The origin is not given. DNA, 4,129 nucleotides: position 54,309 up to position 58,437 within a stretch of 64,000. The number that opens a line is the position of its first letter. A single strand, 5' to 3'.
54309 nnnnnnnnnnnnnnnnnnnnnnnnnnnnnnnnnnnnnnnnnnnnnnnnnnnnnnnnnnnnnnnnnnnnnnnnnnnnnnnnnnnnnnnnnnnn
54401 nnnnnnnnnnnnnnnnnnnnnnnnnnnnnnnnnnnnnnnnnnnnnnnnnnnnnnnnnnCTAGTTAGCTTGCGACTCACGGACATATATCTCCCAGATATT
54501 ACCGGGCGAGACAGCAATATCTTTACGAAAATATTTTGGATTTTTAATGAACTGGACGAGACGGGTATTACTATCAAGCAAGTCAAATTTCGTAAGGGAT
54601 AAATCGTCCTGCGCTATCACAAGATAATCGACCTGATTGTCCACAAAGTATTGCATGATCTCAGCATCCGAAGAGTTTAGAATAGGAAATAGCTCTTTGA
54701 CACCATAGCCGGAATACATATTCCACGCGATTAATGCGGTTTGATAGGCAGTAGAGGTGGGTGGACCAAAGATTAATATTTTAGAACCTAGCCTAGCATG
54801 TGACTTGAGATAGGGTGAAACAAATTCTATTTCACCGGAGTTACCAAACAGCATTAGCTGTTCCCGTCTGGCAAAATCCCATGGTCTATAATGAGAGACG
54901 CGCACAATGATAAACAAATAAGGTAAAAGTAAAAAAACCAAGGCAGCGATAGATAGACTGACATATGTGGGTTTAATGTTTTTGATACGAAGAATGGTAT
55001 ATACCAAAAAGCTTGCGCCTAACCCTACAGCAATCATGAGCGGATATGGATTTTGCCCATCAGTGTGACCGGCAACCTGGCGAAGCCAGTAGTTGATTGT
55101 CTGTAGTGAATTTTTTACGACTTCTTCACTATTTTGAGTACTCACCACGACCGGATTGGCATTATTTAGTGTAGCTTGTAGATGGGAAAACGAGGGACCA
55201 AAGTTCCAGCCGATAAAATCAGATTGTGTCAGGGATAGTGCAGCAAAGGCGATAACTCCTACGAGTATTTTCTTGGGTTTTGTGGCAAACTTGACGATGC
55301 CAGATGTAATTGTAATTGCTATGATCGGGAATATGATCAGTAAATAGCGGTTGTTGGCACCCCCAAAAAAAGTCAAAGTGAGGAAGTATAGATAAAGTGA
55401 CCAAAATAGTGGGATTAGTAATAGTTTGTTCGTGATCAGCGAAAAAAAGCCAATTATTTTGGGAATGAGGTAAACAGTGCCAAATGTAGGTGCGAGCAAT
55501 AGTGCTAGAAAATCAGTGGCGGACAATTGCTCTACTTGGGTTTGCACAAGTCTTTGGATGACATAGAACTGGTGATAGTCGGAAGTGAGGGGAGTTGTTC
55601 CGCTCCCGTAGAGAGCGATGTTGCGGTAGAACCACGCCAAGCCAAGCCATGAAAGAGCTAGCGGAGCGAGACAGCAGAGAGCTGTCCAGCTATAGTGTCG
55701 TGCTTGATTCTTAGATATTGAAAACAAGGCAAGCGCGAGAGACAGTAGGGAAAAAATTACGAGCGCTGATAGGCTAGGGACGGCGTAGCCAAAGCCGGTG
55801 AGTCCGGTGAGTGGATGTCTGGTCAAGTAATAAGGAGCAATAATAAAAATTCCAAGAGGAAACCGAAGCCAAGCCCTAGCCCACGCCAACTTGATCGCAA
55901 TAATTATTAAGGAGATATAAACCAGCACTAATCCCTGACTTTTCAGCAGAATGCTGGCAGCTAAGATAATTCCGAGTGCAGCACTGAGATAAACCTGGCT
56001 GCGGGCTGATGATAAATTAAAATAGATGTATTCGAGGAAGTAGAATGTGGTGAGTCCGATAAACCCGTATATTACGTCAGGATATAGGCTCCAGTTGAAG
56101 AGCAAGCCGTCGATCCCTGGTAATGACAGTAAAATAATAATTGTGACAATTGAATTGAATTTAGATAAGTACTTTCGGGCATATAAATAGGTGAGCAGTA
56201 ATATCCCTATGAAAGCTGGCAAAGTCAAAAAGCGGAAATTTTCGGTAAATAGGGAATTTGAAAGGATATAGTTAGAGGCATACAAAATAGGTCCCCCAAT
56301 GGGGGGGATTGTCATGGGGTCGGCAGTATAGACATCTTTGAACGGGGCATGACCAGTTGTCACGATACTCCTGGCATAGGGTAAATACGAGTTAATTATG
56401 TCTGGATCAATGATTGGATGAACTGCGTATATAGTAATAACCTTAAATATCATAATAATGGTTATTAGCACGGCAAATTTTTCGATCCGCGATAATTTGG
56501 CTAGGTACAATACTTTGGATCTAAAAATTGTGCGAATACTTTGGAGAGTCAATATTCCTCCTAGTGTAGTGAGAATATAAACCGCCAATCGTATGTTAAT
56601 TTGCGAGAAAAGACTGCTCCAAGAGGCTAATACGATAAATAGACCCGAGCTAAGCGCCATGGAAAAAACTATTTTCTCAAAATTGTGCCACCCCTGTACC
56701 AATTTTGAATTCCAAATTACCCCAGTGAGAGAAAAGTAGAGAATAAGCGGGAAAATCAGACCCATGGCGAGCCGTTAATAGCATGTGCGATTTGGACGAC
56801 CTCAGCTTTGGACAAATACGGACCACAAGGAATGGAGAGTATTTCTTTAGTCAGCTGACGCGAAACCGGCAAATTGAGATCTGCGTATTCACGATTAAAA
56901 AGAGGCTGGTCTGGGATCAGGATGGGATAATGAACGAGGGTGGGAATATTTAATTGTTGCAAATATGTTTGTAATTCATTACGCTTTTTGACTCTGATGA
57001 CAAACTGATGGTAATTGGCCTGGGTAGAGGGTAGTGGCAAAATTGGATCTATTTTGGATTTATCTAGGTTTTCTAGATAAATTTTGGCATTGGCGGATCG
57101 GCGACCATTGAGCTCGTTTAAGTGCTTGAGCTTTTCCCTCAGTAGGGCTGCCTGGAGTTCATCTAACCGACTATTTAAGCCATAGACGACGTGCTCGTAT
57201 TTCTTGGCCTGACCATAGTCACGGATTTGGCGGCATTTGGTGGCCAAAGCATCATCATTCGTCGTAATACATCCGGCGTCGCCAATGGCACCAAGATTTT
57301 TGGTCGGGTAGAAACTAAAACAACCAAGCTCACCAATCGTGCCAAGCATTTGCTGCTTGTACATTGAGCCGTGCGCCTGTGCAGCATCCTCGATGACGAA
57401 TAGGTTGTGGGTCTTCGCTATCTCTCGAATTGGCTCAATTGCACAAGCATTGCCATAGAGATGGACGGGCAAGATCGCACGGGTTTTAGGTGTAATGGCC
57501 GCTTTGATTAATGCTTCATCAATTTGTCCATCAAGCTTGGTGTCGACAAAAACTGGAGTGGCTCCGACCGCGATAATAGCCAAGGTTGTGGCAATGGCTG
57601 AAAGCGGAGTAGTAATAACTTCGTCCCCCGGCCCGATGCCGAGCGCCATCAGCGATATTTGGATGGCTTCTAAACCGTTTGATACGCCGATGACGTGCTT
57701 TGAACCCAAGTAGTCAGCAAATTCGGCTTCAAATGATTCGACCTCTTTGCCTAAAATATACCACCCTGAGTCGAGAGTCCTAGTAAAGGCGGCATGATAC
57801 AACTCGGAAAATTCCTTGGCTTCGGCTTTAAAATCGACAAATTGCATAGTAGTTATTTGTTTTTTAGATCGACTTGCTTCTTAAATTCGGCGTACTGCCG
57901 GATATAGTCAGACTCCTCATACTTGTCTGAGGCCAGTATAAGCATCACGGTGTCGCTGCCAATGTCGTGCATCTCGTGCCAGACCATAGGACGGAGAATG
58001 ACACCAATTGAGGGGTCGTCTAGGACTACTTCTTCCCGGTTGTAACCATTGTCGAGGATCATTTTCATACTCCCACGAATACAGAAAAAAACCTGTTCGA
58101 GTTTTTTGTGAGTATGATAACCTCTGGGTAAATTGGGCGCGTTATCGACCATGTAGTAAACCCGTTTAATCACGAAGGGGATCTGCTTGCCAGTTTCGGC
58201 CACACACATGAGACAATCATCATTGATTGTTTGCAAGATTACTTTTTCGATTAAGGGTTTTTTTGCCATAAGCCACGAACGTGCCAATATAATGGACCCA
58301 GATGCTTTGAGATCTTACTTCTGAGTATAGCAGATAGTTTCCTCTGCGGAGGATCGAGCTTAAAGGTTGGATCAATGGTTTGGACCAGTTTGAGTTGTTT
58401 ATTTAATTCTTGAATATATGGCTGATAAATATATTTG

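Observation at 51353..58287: Arn-like module: DPM1-like GT2 - SAM methyltransferase - GT-C transferase (plus strand) abutting a DegT aminotransferase and FdtA-like 3,4-ketoisomerase (minus strand)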

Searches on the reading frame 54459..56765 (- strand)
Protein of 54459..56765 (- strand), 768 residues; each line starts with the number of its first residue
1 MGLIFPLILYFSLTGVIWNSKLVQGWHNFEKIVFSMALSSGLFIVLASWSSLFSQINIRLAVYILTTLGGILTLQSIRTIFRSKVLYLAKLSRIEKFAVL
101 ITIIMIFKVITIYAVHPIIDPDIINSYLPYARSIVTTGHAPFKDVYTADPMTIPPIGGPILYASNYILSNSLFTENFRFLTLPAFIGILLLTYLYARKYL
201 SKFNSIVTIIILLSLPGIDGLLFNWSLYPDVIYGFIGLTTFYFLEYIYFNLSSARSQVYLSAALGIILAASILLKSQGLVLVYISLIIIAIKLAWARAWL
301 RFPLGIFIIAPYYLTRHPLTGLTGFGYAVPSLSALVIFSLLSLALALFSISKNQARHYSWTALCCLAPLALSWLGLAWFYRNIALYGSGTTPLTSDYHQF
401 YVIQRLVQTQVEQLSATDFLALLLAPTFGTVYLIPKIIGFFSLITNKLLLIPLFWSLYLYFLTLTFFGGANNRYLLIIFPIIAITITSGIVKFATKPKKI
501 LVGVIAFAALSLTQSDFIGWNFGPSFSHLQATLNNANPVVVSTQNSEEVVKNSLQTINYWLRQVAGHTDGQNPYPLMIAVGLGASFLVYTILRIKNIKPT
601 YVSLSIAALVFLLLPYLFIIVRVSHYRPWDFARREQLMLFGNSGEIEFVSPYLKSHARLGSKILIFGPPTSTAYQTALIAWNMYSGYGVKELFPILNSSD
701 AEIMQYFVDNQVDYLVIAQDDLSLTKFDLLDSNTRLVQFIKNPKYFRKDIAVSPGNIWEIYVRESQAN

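Call 3: search_protein_families(library=pfam, proteins=[window:54459-56765:-], max_evalue=0.01)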
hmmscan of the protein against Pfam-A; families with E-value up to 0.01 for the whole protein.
window:54459-56765:- (768 aa): 0 families

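Call 6: search_protein_families(library=ncbifam, proteins=[window:54459-56765:-], max_evalue=0.01)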
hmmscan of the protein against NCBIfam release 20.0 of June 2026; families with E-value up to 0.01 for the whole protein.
window:54459-56765:- (768 aa): 0 families

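Call 83: find_homologous_proteins(query=window:54459-56765:-, max_evalue=0.001)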
Query window:54459-56765:- (768 aa): 6 proteins with E <= 0.001 among 8000 candidates.
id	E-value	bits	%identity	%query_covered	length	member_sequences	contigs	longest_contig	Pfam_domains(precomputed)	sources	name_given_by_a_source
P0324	7.0e-168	579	42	96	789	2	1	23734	-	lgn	-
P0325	5.2e-108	381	32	99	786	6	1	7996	-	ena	-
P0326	3.0e-107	378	32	98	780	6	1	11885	-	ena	-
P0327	6.2e-91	324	31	99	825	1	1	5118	-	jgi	-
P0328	3.6e-75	272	30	86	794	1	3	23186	-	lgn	-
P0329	6.9e-47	179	27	84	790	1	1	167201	-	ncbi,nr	ncbi:glycosyltransferase family 39 protein [Candidatus Gottesmanbacteria bacterium]|nr:glycosyltrans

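Call 84: find_encoding_contigs(protein=P0324, flank=10000, max_places=1)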
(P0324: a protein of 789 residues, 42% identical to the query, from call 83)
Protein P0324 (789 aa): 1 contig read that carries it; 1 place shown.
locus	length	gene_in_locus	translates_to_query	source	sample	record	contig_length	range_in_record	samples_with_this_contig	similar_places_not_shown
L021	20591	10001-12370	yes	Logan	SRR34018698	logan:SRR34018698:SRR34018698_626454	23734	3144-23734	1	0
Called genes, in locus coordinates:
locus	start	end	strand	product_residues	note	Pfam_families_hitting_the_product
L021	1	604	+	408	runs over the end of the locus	PF00005:ABC_tran, PF13304:AAA_21 (faint), PF14524:Wzt_C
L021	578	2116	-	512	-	-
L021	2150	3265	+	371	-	PF13524:Glyco_trans_1_2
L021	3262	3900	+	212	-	PF13489:Methyltransf_23, PF07021:MetW, PF13847:Methyltransf_31 (weak), PF08241:Methyltransf_11, PF13649:Methyltransf_25 (weak)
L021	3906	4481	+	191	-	PF00583:Acetyltransf_1, PF13673:Acetyltransf_10 (faint), PF13508:Acetyltransf_7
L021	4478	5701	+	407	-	-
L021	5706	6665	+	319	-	PF13489:Methyltransf_23, PF13649:Methyltransf_25, PF13847:Methyltransf_31, PF08241:Methyltransf_11, PF08242:Methyltransf_12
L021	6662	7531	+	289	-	PF00535:Glycos_transf_2, PF13641:Glyco_tranf_2_3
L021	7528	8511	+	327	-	-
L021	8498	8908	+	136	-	PF05523:FdtA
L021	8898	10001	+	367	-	PF00155:Aminotran_1_2 (faint), PF00266:Aminotran_5, PF01041:DegT_DnrJ_EryC1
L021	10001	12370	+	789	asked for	-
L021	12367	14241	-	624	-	PF26626:DUF8201 (weak)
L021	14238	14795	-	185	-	PF01209:Ubie_methyltran (weak), PF13489:Methyltransf_23, PF07021:MetW, PF13847:Methyltransf_31, PF08241:Methyltransf_11, PF08242:Methyltransf_12 (weak), PF13649:Methyltransf_25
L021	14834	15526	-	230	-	PF00535:Glycos_transf_2, PF13641:Glyco_tranf_2_3 (weak)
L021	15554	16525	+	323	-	PF01073:3Beta_HSD, PF01370:Epimerase, PF02719:Polysacc_synt_2, PF04321:RmlD_sub_bind, PF16363:GDP_Man_Dehyd, PF07993:NAD_binding_4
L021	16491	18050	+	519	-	PF09913:DUF2142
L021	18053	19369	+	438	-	PF03062:MBOAT, PF13813:MBOAT_2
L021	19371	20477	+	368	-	PF16822:ALGX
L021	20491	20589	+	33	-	?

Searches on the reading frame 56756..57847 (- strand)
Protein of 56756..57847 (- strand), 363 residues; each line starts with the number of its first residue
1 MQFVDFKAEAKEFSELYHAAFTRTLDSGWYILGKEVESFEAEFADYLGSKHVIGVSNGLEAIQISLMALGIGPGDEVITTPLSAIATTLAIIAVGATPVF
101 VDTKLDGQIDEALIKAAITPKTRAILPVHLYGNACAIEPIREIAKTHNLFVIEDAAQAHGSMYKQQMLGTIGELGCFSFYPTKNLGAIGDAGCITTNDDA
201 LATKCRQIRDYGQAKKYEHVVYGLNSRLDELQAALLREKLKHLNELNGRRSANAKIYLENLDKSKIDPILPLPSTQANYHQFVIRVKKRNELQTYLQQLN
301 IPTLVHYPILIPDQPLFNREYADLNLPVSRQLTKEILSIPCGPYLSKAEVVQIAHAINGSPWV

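Call 3: search_protein_families(library=pfam, proteins=[window:56756-57847:-], max_evalue=0.01)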
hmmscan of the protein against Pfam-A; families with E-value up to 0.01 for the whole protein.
window:56756-57847:- (363 aa): 3 families
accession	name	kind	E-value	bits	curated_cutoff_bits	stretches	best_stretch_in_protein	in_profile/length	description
PF01041.23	DegT_DnrJ_EryC1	-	6.8e-113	378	19.8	1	18-357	8-359/360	DegT/DnrJ/EryC1/StrS aminotransferase family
PF00266.25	Aminotran_5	-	2.4e-08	33.8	21.5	1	10-162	19-183/371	Aminotransferase class-V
PF01212.27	Beta_elim_lyase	-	5.5e-06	26.4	27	1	34-227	32-242/288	Beta-eliminating lyase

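Call 6: search_protein_families(library=ncbifam, proteins=[window:56756-57847:-], max_evalue=0.01)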
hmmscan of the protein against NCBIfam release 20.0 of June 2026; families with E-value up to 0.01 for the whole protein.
window:56756-57847:- (363 aa): 25 families
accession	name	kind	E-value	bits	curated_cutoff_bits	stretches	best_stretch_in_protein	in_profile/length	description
TIGR03588.1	PseC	equivalog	2.4e-64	217.6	423.5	1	19-357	15-376/380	UDP-4-amino-4,6-dideoxy-N-acetyl-beta-L-altrosamine transaminase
NF008658.2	PRK11658.1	equivalog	2.8e-62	210.5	631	1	19-358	18-374/379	UDP-4-amino-4-deoxy-L-arabinose aminotransferase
TIGR04181.1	NHT_00031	hypoth_equivalog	8.8e-60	202.5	420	1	13-342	8-359/359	LegC family aminotransferase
NF008687.0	PRK11706.1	equivalog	2e-58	198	375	1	42-357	39-370/375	dTDP-4-amino-4,6-dideoxygalactose transaminase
TIGR02379.1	ECA_wecE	subfamily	2.5e-49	168.1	434.85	1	43-307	40-321/376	dTDP-4-amino-4,6-dideoxy-D-glucose transaminase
NF011936.0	PRK15407.1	equivalog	1.1e-47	162.8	423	2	24-213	56-252/440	lipopolysaccharide biosynthesis protein RfbH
TIGR04427.1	PLP_DesI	equivalog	2.3e-47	162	650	1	20-357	37-379/390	dTDP-4-dehydro-6-deoxyglucose aminotransferase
NF005816.0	PRK07682.1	equivalog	5.7e-08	31.8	620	1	27-159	66-207/390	aminotransferase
NF040779.1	Sec_lyase_SclA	exception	1.4e-06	27.4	525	1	41-162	53-180/378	selenocysteine lyase SclA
NF005817.0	PRK07683.1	equivalog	1.4e-06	27.3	575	1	24-155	62-201/387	aminotransferase A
NF004621.0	PRK05957.1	equivalog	1.5e-06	27.2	498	1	70-156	109-201/389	pyridoxal phosphate-dependent aminotransferase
NF004770.0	PRK06108.1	subfamily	8.4e-06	24.8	422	1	41-126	88-175/396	pyridoxal phosphate-dependent aminotransferase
TIGR01977.1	am_tr_V_EF2568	hypoth_equivalog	1.6e-05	24.1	377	1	44-162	54-181/376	cysteine desulfurase family protein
NF006096.0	PRK08248.1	equivalog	2.5e-05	23.1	726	1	36-159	66-190/431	homocysteine synthase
NF002878.0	PRK03321.1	subfamily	3.8e-05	22.6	374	1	40-126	63-150/352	histidinol-phosphate transaminase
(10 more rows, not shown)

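Call 17: search_solved_structures(query=window:56756-57847:-, max_evalue=1e-20)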
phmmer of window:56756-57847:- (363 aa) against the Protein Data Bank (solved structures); distinct sequences matched with E-value up to 1e-20: 52.
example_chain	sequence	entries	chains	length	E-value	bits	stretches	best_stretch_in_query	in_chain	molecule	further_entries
7b0d_A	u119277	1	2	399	2.1e-101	342.9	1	2-362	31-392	Glutamine--scyllo-inositol transaminase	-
2oga_A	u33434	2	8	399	6.1e-96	324.9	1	2-357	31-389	Transaminase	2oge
7n63_A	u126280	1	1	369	1.1e-93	317.5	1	3-358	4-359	Putative aminotransferase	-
5u1z_A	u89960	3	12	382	5.5e-90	305.3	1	3-358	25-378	Putative aminotransferase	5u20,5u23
5u21_A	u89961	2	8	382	3.8e-89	302.6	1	3-358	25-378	Putative aminotransferase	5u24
3frk_A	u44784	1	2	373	8.3e-86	291.6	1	3-358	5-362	QdtB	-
3nyu_A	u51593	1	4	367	2.1e-77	264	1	2-357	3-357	Aminotransferase WbpE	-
3nu7_A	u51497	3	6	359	2.3e-77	263.8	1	2-356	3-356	Aminotransferase WbpE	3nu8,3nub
3nys_A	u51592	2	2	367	1.4e-76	261.2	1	2-357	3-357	Aminotransferase WbpE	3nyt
8e75_A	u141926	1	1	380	2.6e-74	253.7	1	1-354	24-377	DegT/DnrJ/EryC1/StrS aminotransferase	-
8e77_A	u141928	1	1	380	2.6e-74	253.7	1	1-354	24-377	DegT/DnrJ/EryC1/StrS aminotransferase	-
4qgr_A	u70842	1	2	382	3.5e-64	220.5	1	1-359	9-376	DegT/DnrJ/EryC1/StrS aminotransferase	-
3uwc_A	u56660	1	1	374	1.6e-61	211.7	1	26-353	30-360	Nucleotide-sugar aminotransferase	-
7kz3_A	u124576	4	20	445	3.4e-59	204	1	23-345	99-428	Aminotransferase class I/II-fold pyridoxal phosphate-dependent enzyme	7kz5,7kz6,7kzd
3bn1_A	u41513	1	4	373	3.4e-54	187.6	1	24-250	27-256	Perosamine synthetase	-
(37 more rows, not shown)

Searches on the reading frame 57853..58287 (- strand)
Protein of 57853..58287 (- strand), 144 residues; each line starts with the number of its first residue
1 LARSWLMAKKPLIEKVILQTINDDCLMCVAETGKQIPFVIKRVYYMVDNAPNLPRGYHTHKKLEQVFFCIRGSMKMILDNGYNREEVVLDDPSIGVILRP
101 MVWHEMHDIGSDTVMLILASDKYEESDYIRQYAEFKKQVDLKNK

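Call 3: search_protein_families(library=pfam, proteins=[window:57853-58287:-], max_evalue=0.01)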
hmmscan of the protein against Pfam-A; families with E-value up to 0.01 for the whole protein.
window:57853-58287:- (144 aa): 2 families
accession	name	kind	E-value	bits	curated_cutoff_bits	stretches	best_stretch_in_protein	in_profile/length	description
PF05523.17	FdtA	-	1.1e-39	135.7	23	1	25-139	16-130/131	WxcM-like, C-terminal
PF14667.12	Polysacc_synt_C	-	0.0058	17.2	28.7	1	49-122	25-101/111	Polysaccharide biosynthesis C-terminal domain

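Call 6: search_protein_families(library=ncbifam, proteins=[window:57853-58287:-], max_evalue=0.01)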
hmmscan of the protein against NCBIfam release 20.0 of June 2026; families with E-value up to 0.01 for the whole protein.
window:57853-58287:- (144 aa): 2 families
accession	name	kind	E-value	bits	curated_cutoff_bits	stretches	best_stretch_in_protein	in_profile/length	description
TIGR03037.1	anthran_nbaC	equivalog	0.00054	20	145.95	1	45-124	31-107/159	3-hydroxyanthranilate 3,4-dioxygenase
TIGR04366.1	cupin_WbuC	subfamily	0.0046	16.8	42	1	58-123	50-119/132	WbuC family cupin fold metalloprotein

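Call 18: search_solved_structures(query=window:57853-58287:-, max_evalue=0.001, show_alignments=3)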
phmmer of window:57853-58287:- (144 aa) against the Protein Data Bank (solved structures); distinct sequences matched with E-value up to 0.001: 12.
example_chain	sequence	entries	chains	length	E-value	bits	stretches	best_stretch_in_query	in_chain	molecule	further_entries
2pa7_A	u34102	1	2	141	6.3e-41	143.1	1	27-139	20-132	DTDP-6-deoxy-3,4-keto-hexulose isomerase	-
2pak_A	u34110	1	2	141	6.1e-40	139.9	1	27-139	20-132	DTDP-6-deoxy-3,4-keto-hexulose isomerase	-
2pae_A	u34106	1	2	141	6.1e-40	139.9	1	27-139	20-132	DTDP-6-deoxy-3,4-keto-hexulose isomerase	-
2pam_A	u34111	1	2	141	5.9e-39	136.7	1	27-139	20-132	DTDP-6-deoxy-3,4-keto-hexulose isomerase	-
7n67_A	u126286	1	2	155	2.3e-29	105.7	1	27-139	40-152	FdtA domain-containing protein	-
5tpu_A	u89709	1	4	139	4.2e-29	104.8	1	19-139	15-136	Putative uncharacterized protein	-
4zu7_A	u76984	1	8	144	1.9e-28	102.7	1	34-134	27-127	QdtA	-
4o9e_A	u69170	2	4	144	2.5e-27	99.1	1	34-134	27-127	QdtA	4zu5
4o9g_A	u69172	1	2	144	2.4e-26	95.9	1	34-134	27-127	QdtA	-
4zu4_A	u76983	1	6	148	1.3e-23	87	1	27-137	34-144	WxcM-like protein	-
4mzu_A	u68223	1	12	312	6.4e-23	84.8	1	27-138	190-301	WxcM-like protein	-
5tpv_A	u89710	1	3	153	1.3e-18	70.8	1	19-135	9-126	WlaRA, TDP-fucose-3,4-ketoisomerase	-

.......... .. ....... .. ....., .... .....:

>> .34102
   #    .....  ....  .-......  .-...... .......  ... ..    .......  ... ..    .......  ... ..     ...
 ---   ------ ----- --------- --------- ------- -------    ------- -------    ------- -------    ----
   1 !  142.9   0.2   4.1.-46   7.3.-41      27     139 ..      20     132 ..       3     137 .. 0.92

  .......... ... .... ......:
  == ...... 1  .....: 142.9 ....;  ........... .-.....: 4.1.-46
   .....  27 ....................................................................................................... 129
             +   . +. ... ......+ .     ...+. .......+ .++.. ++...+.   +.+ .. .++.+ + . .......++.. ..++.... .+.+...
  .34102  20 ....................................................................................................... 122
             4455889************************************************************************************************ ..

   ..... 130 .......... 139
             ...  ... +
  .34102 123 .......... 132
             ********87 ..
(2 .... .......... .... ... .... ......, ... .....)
